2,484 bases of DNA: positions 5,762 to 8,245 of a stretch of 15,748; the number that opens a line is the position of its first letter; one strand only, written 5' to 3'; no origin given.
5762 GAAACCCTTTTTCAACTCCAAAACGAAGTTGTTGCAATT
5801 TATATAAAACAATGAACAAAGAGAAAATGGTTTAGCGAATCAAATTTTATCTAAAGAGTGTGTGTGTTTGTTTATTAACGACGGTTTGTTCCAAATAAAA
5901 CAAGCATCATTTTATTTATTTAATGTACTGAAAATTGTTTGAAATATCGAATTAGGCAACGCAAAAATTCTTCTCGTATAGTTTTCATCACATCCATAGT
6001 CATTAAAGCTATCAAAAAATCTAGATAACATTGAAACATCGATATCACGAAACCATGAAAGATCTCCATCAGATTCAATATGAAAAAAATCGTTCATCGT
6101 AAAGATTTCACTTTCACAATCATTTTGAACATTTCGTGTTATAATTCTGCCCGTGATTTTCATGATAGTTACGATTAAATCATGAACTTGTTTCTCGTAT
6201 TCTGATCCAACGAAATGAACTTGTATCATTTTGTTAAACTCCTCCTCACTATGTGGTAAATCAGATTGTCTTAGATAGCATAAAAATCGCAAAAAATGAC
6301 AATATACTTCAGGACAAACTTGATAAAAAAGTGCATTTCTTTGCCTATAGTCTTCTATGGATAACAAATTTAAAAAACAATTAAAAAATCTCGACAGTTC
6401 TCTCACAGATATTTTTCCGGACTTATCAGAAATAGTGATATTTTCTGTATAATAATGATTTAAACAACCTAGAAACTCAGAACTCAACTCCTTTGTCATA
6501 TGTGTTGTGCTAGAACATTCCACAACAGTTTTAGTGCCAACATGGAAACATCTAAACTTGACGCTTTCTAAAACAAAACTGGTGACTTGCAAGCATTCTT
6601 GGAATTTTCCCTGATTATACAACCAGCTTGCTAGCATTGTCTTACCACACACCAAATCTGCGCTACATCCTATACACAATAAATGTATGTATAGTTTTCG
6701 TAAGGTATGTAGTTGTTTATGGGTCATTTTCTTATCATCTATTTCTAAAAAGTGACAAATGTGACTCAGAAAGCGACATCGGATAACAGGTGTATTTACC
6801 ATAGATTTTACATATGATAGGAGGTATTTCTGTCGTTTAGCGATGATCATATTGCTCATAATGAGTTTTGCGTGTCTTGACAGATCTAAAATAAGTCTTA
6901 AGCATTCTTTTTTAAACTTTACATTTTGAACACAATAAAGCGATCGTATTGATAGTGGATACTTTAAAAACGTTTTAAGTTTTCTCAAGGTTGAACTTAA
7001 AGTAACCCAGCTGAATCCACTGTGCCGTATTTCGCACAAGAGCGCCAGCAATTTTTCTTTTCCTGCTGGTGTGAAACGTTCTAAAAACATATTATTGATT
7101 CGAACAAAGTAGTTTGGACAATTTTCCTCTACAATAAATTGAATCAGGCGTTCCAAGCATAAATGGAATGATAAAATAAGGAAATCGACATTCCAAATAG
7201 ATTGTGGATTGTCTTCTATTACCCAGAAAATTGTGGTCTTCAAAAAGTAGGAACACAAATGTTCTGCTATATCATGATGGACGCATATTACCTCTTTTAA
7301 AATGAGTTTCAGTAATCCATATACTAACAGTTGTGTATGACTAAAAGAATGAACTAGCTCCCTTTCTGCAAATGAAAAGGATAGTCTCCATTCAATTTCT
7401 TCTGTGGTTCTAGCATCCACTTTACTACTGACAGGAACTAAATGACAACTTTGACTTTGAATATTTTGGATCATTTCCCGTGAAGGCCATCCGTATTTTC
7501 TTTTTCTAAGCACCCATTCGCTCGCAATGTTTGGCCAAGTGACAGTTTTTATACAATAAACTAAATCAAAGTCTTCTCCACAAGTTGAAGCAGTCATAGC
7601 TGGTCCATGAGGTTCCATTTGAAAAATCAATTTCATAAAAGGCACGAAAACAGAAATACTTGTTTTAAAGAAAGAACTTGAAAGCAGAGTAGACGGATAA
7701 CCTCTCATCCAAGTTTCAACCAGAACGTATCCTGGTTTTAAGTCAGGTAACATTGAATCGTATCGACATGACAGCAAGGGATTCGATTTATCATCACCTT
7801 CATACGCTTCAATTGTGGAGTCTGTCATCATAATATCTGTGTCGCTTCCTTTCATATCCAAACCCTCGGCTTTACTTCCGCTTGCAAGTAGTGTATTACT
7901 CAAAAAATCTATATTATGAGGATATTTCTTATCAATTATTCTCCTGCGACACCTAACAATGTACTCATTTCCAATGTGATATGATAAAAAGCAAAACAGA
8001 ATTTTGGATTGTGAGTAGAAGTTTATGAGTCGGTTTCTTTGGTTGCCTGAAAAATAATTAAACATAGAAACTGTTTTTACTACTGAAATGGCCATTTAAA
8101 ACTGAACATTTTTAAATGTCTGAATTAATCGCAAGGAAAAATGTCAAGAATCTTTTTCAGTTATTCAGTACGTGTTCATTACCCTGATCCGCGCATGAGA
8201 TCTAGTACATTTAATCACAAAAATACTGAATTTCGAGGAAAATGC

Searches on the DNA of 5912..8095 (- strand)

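Call 23: search_rna_families(source=L001, threshold=evalue, max_evalue=1, show_alignments=5)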
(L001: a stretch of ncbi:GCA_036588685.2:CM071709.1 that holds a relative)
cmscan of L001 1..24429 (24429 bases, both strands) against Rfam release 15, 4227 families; matches with E-value up to 1: 1.
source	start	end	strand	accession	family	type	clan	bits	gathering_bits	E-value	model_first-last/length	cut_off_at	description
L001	19963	20029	-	RF04217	mir-297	Gene; miRNA;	-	28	90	0.39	1-71/71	no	mir-297 microRNA precursor family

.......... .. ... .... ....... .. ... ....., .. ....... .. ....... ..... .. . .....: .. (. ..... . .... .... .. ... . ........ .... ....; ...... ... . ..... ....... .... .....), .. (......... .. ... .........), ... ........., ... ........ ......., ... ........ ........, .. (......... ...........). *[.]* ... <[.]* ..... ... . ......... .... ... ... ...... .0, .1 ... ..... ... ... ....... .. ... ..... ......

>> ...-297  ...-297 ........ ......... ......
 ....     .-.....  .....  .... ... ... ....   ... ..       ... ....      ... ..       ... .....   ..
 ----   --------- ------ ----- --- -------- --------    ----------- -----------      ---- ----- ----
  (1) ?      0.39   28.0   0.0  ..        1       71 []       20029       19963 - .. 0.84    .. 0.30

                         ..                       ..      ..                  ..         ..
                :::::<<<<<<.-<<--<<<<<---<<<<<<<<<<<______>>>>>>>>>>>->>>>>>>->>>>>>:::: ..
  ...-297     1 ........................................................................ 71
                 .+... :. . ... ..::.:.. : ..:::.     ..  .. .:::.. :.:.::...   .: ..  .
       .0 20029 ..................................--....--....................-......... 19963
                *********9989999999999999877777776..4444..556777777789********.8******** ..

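Call 27: search_rna_families(source=L002, threshold=evalue, max_evalue=1, show_alignments=4)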
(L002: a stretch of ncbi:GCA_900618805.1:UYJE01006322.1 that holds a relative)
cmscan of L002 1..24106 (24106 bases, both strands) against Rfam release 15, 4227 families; matches with E-value up to 1: 9.
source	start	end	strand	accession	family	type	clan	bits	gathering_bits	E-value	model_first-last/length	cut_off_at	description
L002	1597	1662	-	RF03578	mir-3910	Gene; miRNA;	-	35.3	95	0.00088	1-82/82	no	mir-3910 microRNA precursor family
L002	1597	1662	+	RF03578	mir-3910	Gene; miRNA;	-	35.3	95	0.00089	1-82/82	no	mir-3910 microRNA precursor family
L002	17350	17415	+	RF04176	mir-3149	Gene; miRNA;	-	33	100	0.0084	1-83/83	no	mir-3149 microRNA precursor family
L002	7051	7094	+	RF00163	Hammerhead_1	Gene; ribozyme;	CL00010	29.3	34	0.0014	1-45/45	no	Hammerhead ribozyme (type I)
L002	17346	17413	-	RF03704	MIR4380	Gene; miRNA;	-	28.8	83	0.048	1-82/82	no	MIR4380 microRNA precursor family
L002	7423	7466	+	RF00163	Hammerhead_1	Gene; ribozyme;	CL00010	27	34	0.0083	1-45/45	no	Hammerhead ribozyme (type I)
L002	18911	18955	+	RF03704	MIR4380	Gene; miRNA;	-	26.6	83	0.2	1-82/82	no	MIR4380 microRNA precursor family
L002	17350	17421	+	RF03704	MIR4380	Gene; miRNA;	-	25.9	83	0.29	1-82/82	no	MIR4380 microRNA precursor family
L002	18905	18949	-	RF03704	MIR4380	Gene; miRNA;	-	24.2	83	0.83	1-82/82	no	MIR4380 microRNA precursor family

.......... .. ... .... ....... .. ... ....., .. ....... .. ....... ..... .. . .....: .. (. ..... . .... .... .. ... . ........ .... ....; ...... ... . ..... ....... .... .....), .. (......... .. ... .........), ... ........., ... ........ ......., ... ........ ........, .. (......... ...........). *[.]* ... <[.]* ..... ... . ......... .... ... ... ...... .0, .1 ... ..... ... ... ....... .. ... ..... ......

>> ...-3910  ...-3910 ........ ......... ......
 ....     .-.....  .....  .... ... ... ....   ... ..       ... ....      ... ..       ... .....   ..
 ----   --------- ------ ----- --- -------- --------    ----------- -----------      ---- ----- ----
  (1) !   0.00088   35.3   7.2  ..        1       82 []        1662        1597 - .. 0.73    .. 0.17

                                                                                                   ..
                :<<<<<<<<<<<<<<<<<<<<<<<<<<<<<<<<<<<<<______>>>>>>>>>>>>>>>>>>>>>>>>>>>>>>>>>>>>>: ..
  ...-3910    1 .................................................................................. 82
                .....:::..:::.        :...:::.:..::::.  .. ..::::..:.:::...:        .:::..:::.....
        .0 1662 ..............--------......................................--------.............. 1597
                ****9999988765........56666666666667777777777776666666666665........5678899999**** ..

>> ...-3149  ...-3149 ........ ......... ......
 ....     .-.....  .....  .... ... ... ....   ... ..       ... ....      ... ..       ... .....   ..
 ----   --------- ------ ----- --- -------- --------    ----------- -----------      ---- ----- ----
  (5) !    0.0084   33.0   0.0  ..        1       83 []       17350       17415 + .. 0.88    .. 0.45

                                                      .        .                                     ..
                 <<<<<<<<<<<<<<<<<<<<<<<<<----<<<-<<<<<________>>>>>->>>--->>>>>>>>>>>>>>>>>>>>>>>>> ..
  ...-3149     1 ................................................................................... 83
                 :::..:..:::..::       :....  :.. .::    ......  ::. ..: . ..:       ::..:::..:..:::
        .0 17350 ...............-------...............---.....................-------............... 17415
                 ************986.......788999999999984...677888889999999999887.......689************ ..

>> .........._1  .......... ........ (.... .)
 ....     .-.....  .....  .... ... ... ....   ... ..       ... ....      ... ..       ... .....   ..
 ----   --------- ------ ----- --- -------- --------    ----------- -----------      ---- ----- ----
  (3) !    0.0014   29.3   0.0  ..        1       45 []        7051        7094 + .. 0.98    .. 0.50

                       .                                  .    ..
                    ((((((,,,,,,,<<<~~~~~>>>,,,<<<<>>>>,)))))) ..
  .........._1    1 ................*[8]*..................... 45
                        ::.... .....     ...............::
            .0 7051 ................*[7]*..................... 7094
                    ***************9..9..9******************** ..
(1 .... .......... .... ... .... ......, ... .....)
